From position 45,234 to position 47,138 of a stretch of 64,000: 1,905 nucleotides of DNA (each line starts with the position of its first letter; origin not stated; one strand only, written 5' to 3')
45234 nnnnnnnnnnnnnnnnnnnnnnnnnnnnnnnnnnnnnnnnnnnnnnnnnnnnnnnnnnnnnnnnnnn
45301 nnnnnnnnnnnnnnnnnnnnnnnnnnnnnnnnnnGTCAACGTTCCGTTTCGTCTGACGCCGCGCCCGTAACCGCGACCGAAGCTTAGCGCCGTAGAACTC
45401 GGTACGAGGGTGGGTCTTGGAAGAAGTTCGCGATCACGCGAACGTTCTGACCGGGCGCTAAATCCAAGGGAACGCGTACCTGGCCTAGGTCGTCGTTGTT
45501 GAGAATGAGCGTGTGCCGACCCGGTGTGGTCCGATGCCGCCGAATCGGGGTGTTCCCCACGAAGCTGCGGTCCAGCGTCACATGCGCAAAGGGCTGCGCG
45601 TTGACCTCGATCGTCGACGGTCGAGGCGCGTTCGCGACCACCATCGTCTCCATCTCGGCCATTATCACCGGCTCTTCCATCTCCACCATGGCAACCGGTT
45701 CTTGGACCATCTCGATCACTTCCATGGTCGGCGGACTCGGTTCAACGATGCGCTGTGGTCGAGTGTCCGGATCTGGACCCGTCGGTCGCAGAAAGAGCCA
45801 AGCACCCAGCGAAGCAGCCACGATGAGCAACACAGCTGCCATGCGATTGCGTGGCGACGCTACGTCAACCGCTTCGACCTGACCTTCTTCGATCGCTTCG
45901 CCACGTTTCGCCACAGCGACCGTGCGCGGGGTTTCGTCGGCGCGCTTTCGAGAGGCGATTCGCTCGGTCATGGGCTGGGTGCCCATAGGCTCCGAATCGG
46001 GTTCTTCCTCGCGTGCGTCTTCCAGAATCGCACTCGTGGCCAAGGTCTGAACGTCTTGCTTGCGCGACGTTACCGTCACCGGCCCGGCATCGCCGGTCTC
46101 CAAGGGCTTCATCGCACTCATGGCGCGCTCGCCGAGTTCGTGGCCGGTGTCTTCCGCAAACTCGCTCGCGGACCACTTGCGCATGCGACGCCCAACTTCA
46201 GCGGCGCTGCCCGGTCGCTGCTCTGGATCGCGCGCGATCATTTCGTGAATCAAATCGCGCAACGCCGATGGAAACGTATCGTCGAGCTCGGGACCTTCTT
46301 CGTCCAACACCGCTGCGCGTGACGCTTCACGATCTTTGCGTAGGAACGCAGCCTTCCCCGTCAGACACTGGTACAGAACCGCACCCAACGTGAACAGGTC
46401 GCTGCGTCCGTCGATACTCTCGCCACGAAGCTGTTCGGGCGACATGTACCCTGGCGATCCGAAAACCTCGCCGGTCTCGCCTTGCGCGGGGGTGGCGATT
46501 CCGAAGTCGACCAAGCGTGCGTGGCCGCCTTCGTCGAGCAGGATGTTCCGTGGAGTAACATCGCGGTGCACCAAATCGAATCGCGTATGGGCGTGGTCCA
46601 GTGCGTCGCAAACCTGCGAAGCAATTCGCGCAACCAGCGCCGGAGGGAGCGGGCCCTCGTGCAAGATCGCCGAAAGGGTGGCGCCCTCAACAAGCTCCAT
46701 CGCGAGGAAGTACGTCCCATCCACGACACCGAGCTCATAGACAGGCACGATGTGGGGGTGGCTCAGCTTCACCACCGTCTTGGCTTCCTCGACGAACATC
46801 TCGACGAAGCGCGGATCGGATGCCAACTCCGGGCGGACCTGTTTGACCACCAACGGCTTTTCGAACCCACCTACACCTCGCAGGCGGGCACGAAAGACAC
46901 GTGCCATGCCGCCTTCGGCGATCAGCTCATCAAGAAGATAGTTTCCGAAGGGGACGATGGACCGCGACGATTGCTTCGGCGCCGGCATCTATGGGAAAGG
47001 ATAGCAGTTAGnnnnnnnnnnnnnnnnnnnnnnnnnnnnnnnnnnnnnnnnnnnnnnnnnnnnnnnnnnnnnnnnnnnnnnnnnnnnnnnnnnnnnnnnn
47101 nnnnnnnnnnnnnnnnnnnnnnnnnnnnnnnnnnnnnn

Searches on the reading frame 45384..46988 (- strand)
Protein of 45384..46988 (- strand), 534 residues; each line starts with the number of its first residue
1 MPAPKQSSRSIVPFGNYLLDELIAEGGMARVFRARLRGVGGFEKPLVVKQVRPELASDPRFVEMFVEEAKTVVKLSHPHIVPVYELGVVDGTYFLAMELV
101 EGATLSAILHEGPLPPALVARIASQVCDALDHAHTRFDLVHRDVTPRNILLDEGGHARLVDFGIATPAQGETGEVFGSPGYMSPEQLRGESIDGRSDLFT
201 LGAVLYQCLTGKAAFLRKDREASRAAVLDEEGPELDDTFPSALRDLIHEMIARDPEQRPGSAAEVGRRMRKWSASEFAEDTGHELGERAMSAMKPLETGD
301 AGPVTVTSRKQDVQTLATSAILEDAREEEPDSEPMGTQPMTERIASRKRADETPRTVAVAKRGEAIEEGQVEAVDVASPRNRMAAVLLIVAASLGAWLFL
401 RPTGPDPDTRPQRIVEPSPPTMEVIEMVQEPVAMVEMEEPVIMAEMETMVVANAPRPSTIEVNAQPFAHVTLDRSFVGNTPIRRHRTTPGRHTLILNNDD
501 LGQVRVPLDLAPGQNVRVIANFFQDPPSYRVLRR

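Call 22: search_protein_families(library=pfam, proteins=[window:45384-46988:-], max_evalue=0.01)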
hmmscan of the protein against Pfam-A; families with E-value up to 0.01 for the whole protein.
window:45384-46988:- (534 aa): 5 families
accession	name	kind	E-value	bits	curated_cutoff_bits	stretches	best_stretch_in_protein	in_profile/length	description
PF00069.31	Pkinase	-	9.6e-40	137.1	31.7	1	20-261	4-254/263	Protein kinase domain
PF07714.23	PK_Tyr_Ser-Thr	-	1.9e-28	99.9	23.1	1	20-260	4-250/258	Protein tyrosine and serine/threonine kinase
PF01636.29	APH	-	1.7e-05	25.1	23.2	1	124-166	155-198/239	Phosphotransferase enzyme family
PF03109.22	ABC1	-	0.00037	20.1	22.9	0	92-168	142-217/244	ABC1 atypical kinase-like domain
PF08308.17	PEGA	-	0.0024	18.2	20.8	1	468-521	13-66/71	PEGA domain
